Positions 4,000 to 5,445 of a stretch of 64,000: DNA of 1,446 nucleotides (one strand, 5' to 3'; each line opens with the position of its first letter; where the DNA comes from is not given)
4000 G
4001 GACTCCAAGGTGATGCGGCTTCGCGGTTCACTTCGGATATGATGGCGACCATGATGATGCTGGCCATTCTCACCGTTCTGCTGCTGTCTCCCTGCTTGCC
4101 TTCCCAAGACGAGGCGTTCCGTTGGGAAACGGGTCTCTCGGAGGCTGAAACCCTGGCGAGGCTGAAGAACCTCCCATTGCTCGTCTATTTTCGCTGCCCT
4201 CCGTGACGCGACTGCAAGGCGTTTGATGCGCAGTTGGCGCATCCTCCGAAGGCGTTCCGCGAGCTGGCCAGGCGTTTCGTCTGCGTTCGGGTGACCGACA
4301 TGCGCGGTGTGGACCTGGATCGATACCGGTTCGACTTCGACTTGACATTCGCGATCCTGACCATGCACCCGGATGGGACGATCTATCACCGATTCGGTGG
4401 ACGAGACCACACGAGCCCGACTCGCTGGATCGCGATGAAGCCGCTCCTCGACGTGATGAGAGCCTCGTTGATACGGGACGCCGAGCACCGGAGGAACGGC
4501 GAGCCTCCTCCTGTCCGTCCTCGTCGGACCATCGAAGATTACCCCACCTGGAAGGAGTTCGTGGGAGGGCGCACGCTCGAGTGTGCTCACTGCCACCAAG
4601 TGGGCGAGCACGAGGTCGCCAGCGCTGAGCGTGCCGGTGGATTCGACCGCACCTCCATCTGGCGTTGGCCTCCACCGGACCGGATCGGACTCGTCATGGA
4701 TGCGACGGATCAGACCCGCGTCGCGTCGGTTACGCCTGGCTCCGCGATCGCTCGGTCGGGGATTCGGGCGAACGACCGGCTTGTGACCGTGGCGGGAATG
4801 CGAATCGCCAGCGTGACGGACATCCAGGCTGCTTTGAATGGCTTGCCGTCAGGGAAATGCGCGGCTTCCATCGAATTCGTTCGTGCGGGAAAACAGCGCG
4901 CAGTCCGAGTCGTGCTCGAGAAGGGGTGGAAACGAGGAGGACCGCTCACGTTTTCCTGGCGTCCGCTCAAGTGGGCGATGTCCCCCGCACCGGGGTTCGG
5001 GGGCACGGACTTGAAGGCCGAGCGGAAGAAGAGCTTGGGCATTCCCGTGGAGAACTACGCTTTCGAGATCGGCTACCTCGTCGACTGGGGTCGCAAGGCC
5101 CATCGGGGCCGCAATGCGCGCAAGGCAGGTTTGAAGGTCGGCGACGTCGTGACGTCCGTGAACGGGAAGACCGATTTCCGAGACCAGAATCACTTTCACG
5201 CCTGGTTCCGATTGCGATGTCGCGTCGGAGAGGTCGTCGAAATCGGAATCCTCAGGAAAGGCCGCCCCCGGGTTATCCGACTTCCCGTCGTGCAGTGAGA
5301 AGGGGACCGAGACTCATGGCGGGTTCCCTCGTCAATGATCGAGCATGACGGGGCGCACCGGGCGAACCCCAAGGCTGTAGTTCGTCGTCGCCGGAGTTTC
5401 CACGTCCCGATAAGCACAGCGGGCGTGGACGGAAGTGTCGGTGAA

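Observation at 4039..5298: In-frame TGA at the CxxC position of a thioredoxin-fold protein: candidate UxxC selenoprotein truncated by ORF calling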

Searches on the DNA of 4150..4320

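Call 60: search_rna_families(source=window, start=4150, end=4320, threshold=evalue, max_evalue=10)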
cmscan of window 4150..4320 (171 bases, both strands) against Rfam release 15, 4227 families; matches with E-value up to 10: 0.
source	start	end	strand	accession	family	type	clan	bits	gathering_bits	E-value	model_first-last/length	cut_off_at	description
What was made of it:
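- No Rfam family matches (call 60).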

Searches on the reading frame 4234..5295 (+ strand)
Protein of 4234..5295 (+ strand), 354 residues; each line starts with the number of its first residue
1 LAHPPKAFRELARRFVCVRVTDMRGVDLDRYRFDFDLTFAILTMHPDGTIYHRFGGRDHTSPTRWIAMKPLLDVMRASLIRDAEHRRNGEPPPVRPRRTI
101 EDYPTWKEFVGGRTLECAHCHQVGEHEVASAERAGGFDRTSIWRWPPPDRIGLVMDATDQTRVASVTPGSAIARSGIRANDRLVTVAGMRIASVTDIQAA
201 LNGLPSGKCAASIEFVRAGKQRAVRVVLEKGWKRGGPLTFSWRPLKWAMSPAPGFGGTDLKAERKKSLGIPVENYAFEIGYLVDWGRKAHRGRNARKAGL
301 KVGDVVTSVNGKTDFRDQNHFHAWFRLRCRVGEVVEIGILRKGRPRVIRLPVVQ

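Call 11: find_related_loci(query=A1, collection=genome_contigs, flank=10000)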
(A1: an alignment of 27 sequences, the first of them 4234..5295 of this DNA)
Query A1 (354 aa) in genome_contigs; peptide patterns used: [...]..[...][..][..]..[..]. (x = any residue, [..] = any of these).
115 stretches matched a pattern; 68 encode a relative of the query (tblastn E <= 1e-3); 68 distinct loci.
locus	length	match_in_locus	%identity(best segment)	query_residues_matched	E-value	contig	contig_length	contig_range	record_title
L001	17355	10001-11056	45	4-354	3e-100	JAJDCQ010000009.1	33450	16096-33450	MAG: Planctomycetota bacterium isolate OFTM393 OFTM393_8, whole genome shotgun sequence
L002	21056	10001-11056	46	1-353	5e-99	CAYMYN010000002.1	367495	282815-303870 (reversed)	MAG TPA_asm: uncultured Planctomycetaceae bacterium isolate binchicken_co315_74 genome assembly, contig: NODE_19_length_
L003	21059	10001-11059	45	1-352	5e-97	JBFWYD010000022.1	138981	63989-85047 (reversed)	MAG: Planctomycetota bacterium isolate CA_2019_TPBS_156 NODE_1093_length_138981_cov_10.190409_TPBS, whole genome shotgun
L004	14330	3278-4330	42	4-353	1e-96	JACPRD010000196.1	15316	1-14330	MAG: Planctomycetota bacterium isolate NC_groundwater_670_Ag_B-0.1um_68_49 B_1_S1_Biohub_coassembly_k141_5300245, whole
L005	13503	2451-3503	43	4-353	1e-95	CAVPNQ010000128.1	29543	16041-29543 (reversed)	MAG: uncultured Planctomycetia bacterium isolate MFD10097.bin.2.14 genome assembly, contig: contig_22082, whole genome s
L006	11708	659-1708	44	4-353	2e-95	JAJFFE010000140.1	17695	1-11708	MAG: Planctomycetota bacterium isolate OFTM36 OFTM36_139, whole genome shotgun sequence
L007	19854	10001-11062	41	1-354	2e-95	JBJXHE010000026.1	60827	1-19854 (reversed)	MAG: Planctomycetota bacterium isolate F1F2.bin.117 k127_6223437, whole genome shotgun sequence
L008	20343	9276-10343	42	1-352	2e-93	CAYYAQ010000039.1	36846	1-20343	MAG TPA_asm: uncultured candidatus Brocadiaceae bacterium isolate SRP308112_co1_416 genome assembly, contig: NODE_1335_l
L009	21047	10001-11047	41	1-349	9e-92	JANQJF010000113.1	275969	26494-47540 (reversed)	MAG: Planctomycetota bacterium isolate PL25a_bin.106 k99_2642118, whole genome shotgun sequence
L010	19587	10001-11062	41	1-353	1e-91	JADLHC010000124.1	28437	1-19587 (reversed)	MAG: Planctomycetia bacterium isolate SJ466 c_000000744744, whole genome shotgun sequence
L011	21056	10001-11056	41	4-354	2e-91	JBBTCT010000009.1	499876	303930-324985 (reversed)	MAG: Planctomycetota bacterium isolate H51-bin301_1 H51_bin301_1_000000000009, whole genome shotgun sequence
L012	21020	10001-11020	42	12-353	1e-90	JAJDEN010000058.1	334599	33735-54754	MAG: Planctomycetota bacterium isolate OFTM394 OFTM394_57, whole genome shotgun sequence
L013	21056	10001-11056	42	4-354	4e-90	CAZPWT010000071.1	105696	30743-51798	MAG TPA_asm: uncultured Planctomycetia bacterium isolate binchicken_co200_325 genome assembly, contig: k141_1450113, who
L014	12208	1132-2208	42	1-354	2e-88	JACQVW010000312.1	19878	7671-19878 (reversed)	MAG: Planctomycetota bacterium isolate NC_groundwater_1473_Ag_S-0.65um_71_22 S_p65_S5_coassembly_k141_1936731, whole gen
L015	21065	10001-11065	42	1-354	2e-88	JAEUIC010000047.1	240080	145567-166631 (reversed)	MAG: Planctomycetota bacterium isolate new MAG-33 k141_2133486, whole genome shotgun sequence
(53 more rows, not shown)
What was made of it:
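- Closest known: NCBIfam NF041199, "Trx7/PDZ domain-containing. Same: It comes from the same phyla, Planctomycetota and Verrucomicrobiota (call 11).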

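Call 45: predict_structure(alignment_id=A1)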
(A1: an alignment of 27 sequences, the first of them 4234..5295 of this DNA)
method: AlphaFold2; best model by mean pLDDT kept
length: 354 residues; sequences in the alignment: 27
mean_pLDDT: 93.8   pTM: 0.88
mean pLDDT of the five models: 93.8, 93.4, 92.8, 91.2, 90.5
residues with pLDDT >= 90: 285; 70-90: 68; 50-70: 1; < 50: 0
segments of 3 or more residues with pLDDT < 50: none
pLDDT, mean of each block of 10 residues (from residue 1): 90 95 91 85 95 90 90 98 96 92 89 81 90 83 91 97 98 98 98 96 95 98 98 93 89 97 97 97 92 98 98 96 96 98 97 95
secondary structure, 60 per line:
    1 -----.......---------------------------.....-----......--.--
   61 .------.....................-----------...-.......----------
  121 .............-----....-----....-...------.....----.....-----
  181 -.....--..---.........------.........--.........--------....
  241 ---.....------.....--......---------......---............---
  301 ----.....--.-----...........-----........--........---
elements in order: H6-12 E40-44 E50-55 H68-88 H104-110 H121-133 H139-142 H148-151 E153-155 E162-166 H171-175 E182-186 H194-202 E209-217 E220-228 H237-240 H244-248 E255-259 H262-267 E277-282 H286-297 E305-309 H318-328 E334-341 E344-351
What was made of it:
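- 5107..5265 (+): PDZ domain 2 (about aa 357-409). Call 45: the model shows a second PDZ-like beta/alpha unit.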

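Call 48: fold_search(model_id=the predicted structure, library=pdb)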
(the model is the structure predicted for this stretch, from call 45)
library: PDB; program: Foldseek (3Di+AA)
matches with E <= 10: 941; with E <= 0.001: 101
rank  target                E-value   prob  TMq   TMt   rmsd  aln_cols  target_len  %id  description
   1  3pv2_A                4.7e-09  1.00  0.20  0.19   9.8       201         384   15  Structure of Legionella fallonii DegQ (wt) (released 2011-06-15)
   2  3otp_E                8.1e-09  1.00  0.22  0.20  10.3       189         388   18  Crystal structure of the DegP dodecamer with a model substrate (released 2011-01-19)
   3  3pv5_C                9.6e-09  1.00  0.20  0.19   9.8       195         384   15  Structure of Legionella fallonii DegQ (N189G/P190G variant) (released 2011-06-15)
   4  3cs0_A                1.1e-08  1.00  0.22  0.20  10.9       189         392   18  Crystal structure of DegP24 (released 2008-05-27)
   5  3otp_D                1.7e-08  1.00  0.24  0.23  10.0       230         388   16  Crystal structure of the DegP dodecamer with a model substrate (released 2011-01-19)
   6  3pv5_B                1.8e-08  1.00  0.20  0.20  10.0       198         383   16  Structure of Legionella fallonii DegQ (N189G/P190G variant) (released 2011-06-15)
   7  3pv2_C                1.8e-08  1.00  0.20  0.18  10.1       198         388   15  Structure of Legionella fallonii DegQ (wt) (released 2011-06-15)
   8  3pv2_D                2.2e-08  1.00  0.20  0.19   9.9       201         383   15  Structure of Legionella fallonii DegQ (wt) (released 2011-06-15)
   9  3otp_C                2.5e-08  1.00  0.19  0.17  12.3       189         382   18  Crystal structure of the DegP dodecamer with a model substrate (released 2011-01-19)
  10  3pv5_A                2.5e-08  1.00  0.20  0.19   9.8       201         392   15  Structure of Legionella fallonii DegQ (N189G/P190G variant) (released 2011-06-15)
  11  3mh6                  3.3e-08  1.00  0.23  0.21  11.1       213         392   17  HtrA proteases are activated by a conserved mechanism that can be triggered by distinct molecular cues (released 2010-06-30)
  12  3pv3_D                3.7e-08  1.00  0.21  0.20   9.6       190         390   16  Structure of Legionella fallonii DegQ (S193A variant) (released 2011-06-15)
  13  3pv5_D                3.7e-08  1.00  0.21  0.20  10.3       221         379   15  Structure of Legionella fallonii DegQ (N189G/P190G variant) (released 2011-06-15)
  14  3otp_F                4.1e-08  1.00  0.19  0.17  12.0       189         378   17  Crystal structure of the DegP dodecamer with a model substrate (released 2011-01-19)
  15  7xs0_A                4.6e-08  1.00  0.26  0.25   8.8       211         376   17  Trimer structure of HtrA from Helicobacter pylori bound with a tripeptide (released 2023-05-17)
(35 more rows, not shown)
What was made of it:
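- On HtrA/DegP/MucD serine protease (the family's earlier label): Call 48: structural matches are confined to the PDZ tandem.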

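Call 49: search_protein_representatives(alignment_id=A1)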
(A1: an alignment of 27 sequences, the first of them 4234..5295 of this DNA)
Query: 27 sequences, 354 profile positions. Proteins with E-value up to 0.001 (for the whole library): 25782; up to 1e-10: 4308; up to 1e-30: 401. The best 150 are listed.
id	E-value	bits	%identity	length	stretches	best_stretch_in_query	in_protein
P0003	5.9e-146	502.4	-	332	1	23-354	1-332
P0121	1.4e-143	494.6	-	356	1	1-353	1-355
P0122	1.5e-134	464.9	-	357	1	2-353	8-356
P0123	5.6e-133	459.7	-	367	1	2-354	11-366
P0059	1.9e-131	454.7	-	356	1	1-350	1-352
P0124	1.9e-130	451.5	-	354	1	10-351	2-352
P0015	6.7e-124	429.9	-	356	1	1-353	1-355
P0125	2.2e-123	428.2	-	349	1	19-353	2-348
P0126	2.4e-121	421.5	-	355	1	1-352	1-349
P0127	1.2e-119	415.9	-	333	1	23-353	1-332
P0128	9.9e-116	403.0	-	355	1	16-353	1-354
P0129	1.0e-115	402.9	-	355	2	183-353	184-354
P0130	7.6e-115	400.1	-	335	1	23-353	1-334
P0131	1.9e-114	398.8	-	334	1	18-353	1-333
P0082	2.0e-114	398.7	-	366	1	1-321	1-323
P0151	1.6e-83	297.1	-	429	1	2-348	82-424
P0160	4.5e-77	275.9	-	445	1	6-353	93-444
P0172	1.0e-71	258.3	-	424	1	4-351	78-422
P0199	1.6e-66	241.1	-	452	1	3-352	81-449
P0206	2.9e-64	233.8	-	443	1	3-352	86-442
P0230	8.9e-61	222.3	-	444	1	3-352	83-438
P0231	1.6e-60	221.5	-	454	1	3-350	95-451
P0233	1.9e-60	221.2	-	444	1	4-353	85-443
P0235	2.8e-60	220.6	-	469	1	5-352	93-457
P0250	3.8e-59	216.9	-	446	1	6-352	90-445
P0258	1.7e-57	211.5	-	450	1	4-345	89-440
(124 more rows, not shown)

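Call 62: predict_structure(alignment_id=A6)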
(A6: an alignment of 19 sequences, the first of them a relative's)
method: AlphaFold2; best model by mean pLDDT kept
length: 424 residues; sequences in the alignment: 19
mean_pLDDT: 90.2   pTM: 0.86
mean pLDDT of the five models: 90.2, 88.7, 88.5, 88.1, 87.9
residues with pLDDT >= 90: 283; 70-90: 119; 50-70: 21; < 50: 1
segments of 3 or more residues with pLDDT < 50: none
pLDDT, mean of each block of 10 residues (from residue 1): 62 58 82 89 97 98 77 89 96 94 94 95 96 80 97 98 94 94 91 85 92 88 84 94 97 96 97 96 91 96 95 79 84 92 92 94 95 96 89 88 93 95 91
secondary structure, 60 per line:
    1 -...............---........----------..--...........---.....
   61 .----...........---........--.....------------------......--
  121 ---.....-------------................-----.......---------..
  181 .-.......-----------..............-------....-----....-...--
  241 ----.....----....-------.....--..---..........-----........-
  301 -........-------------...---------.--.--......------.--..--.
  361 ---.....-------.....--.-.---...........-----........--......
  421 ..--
elements in order: H2-16 H20-27 H42-52 E56-61 H66-76 H80-87 E90-94 E113-118 E124-128 H142-157 H163-169 H183-189 H201-214 H222-225 H231-234 E236-238 E245-249 H254-257 E265-269 H277-286 E292-299 E302-309 H341-346 H364-368 E376-380 H389-399 E405-412 E415-422
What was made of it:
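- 4120..4419 (+): Thioredoxin_7-type thioredoxin-fold domain (about aa 28-127). The annotated start at 4234 falls inside it. Call 62: the model of a Cys-form homolog shows the beta1 / CxxC / alpha1 arrangement.
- On Thioredoxin-fold CxxC oxidoreductase: Call 62: in the model of Cys-form homolog P0172, beta1 is residues 56-61, C62-V-P-C65 is coil and the helix starts at residue 66.
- In a confident model of a Cys-form homolog (pLDDT 90.2), the equivalent Cys immediately precedes helix alpha1 (call 62).
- Tried and rejected: I modelled the truncated ORF (call 45) and a Cys-form homolog (call 62) instead.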

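Call 65: find_encoding_contigs(protein=P0172, flank=300, max_places=1)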
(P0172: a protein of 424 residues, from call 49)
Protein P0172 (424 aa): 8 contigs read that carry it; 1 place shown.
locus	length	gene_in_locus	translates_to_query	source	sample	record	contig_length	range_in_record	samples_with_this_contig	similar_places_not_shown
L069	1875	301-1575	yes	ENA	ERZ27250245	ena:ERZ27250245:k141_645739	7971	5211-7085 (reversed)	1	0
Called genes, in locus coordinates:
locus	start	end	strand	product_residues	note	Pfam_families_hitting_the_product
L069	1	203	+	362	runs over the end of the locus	?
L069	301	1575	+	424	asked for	PF13899:Thioredoxin_7, PF00595:PDZ, PF13180:PDZ_2, PF14685:PDZ_Tricorn (faint), PF17820:PDZ_6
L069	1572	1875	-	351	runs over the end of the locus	PF09492:Pec_lyase (faint), PF13243:SQHop_cyclase_C (faint), PF07944:Beta-AFase-like_GH127_cat (weak), PF25840:Ulvan_lyase_N (weak)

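Call 66: find_encoding_contigs(protein=P0151, flank=300, max_places=1)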
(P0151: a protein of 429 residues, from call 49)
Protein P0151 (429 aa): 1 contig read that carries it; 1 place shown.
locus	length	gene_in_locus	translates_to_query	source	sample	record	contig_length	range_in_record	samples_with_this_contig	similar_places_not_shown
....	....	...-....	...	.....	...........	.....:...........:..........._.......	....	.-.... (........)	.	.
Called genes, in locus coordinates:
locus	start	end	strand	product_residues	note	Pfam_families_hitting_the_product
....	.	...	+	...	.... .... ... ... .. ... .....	?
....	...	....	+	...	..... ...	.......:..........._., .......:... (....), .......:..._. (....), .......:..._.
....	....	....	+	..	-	?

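Call 67: find_encoding_contigs(protein=P0160, flank=300, max_places=1)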
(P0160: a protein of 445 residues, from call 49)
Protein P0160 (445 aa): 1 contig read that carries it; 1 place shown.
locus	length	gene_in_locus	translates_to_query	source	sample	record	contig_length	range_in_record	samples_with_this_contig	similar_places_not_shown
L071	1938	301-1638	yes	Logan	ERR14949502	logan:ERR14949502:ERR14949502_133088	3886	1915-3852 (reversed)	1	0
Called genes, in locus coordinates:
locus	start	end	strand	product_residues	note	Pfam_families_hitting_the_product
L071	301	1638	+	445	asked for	PF13899:Thioredoxin_7, PF00595:PDZ, PF13180:PDZ_2 (weak), PF14685:PDZ_Tricorn (faint), PF17820:PDZ_6 (weak), PF13180:PDZ_2 (weak)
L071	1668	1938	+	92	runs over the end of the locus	-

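Call 68: find_encoding_contigs(protein=P0199, flank=300, max_places=1)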
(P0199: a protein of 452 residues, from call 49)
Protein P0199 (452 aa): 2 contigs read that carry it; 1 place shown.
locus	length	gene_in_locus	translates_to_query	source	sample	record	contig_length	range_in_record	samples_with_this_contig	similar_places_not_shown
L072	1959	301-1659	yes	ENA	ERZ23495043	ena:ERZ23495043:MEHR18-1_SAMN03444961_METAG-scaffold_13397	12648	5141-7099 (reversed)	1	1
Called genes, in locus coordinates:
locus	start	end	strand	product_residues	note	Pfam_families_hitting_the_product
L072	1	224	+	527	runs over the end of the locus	PF01262:AlaDh_PNT_C (faint), PF01946:Thi4 (faint), PF03486:HI0933_like (faint), PF07992:Pyr_redox_2, PF12831:FAD_oxidored, PF13478:XdhC_C (faint), PF00070:Pyr_redox, PF02852:Pyr_redox_dim, +2 more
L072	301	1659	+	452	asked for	PF13899:Thioredoxin_7, PF00595:PDZ (weak), PF13180:PDZ_2, PF17820:PDZ_6, PF21558:Pept_S41_N_bact (faint)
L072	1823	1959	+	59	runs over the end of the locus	-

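Call 69: find_encoding_contigs(protein=P0206, flank=300, max_places=1)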
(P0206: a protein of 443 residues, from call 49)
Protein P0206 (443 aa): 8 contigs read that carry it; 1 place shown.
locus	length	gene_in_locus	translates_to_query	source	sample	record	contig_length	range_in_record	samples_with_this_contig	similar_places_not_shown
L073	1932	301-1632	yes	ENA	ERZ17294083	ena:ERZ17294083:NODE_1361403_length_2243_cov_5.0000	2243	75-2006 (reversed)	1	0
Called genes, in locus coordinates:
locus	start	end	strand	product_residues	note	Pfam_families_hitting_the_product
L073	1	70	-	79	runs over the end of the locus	-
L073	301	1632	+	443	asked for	PF13899:Thioredoxin_7, PF13180:PDZ_2, PF17820:PDZ_6 (weak), PF13180:PDZ_2 (weak)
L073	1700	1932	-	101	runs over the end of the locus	?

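Call 70: find_encoding_contigs(protein=P0230, flank=300, max_places=1)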
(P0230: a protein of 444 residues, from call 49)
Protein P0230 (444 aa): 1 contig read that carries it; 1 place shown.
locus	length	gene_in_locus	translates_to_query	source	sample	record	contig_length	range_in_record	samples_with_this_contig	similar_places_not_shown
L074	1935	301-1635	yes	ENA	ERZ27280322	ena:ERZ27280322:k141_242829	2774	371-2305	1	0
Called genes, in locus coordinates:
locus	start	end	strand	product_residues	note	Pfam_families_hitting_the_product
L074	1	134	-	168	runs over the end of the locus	?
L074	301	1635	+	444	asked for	PF13899:Thioredoxin_7, PF00595:PDZ (faint), PF13180:PDZ_2, PF17820:PDZ_6, PF13180:PDZ_2 (weak)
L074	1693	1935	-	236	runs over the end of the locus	?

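Call 71: find_encoding_contigs(protein=P0231, flank=300, max_places=1)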
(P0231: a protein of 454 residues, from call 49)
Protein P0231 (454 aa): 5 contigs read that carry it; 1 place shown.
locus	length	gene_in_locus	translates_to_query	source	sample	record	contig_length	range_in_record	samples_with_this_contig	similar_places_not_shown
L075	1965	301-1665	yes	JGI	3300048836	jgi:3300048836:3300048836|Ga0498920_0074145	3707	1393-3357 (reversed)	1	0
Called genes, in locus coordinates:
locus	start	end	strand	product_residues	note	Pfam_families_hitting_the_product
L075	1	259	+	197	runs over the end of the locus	PF00156:Pribosyltran, PF14681:UPRTase (weak)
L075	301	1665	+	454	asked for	PF13899:Thioredoxin_7, PF00595:PDZ (faint), PF13180:PDZ_2, PF17820:PDZ_6, PF13180:PDZ_2 (weak)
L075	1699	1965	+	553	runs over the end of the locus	?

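Call 72: find_encoding_contigs(protein=P0233, flank=300, max_places=1)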
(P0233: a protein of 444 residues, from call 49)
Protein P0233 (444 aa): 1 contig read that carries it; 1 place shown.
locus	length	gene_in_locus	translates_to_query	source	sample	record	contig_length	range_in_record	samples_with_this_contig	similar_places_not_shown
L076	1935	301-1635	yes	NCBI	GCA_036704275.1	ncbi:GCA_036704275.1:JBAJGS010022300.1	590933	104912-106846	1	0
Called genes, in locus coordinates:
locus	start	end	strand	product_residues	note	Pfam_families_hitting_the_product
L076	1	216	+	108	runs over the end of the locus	PF01261:AP_endonuc_2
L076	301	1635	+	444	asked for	PF13899:Thioredoxin_7, PF00595:PDZ (faint), PF13180:PDZ_2 (weak), PF17820:PDZ_6 (weak), PF13180:PDZ_2 (weak)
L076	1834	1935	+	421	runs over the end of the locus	-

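Call 73: find_encoding_contigs(protein=P0235, flank=300, max_places=1)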
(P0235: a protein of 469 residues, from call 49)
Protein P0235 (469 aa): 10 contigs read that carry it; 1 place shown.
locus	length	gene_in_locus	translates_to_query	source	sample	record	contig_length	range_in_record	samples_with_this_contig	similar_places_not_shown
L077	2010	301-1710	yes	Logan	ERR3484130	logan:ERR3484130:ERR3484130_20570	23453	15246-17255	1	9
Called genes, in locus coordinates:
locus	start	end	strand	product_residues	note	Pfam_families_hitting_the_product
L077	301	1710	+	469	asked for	PF13899:Thioredoxin_7, PF00595:PDZ (faint), PF13180:PDZ_2, PF14685:PDZ_Tricorn (faint), PF17820:PDZ_6 (weak), PF13180:PDZ_2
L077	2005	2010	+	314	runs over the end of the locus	-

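Call 74: find_encoding_contigs(protein=P0250, flank=300, max_places=1)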
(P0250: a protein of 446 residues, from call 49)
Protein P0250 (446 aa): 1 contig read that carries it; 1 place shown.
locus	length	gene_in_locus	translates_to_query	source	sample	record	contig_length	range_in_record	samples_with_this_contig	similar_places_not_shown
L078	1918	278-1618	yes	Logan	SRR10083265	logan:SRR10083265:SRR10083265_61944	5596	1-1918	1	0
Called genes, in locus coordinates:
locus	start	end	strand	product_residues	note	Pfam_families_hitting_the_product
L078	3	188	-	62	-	?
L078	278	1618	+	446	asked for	PF13899:Thioredoxin_7, PF00595:PDZ (faint), PF13180:PDZ_2 (weak), PF17820:PDZ_6 (weak), PF13180:PDZ_2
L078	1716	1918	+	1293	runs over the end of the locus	?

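Call 75: find_encoding_contigs(protein=P0258, flank=300, max_places=1)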
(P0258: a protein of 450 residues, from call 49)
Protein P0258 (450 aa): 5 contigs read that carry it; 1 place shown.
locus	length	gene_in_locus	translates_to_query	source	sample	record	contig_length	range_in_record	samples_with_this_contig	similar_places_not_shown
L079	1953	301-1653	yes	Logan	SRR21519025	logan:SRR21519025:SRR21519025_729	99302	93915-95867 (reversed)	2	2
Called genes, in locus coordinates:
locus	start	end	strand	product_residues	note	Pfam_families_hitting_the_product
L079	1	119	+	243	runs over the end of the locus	PF01656:CbiA (weak), PF13500:AAA_26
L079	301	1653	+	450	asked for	PF13899:Thioredoxin_7, PF00595:PDZ, PF13180:PDZ_2 (faint), PF17820:PDZ_6 (weak)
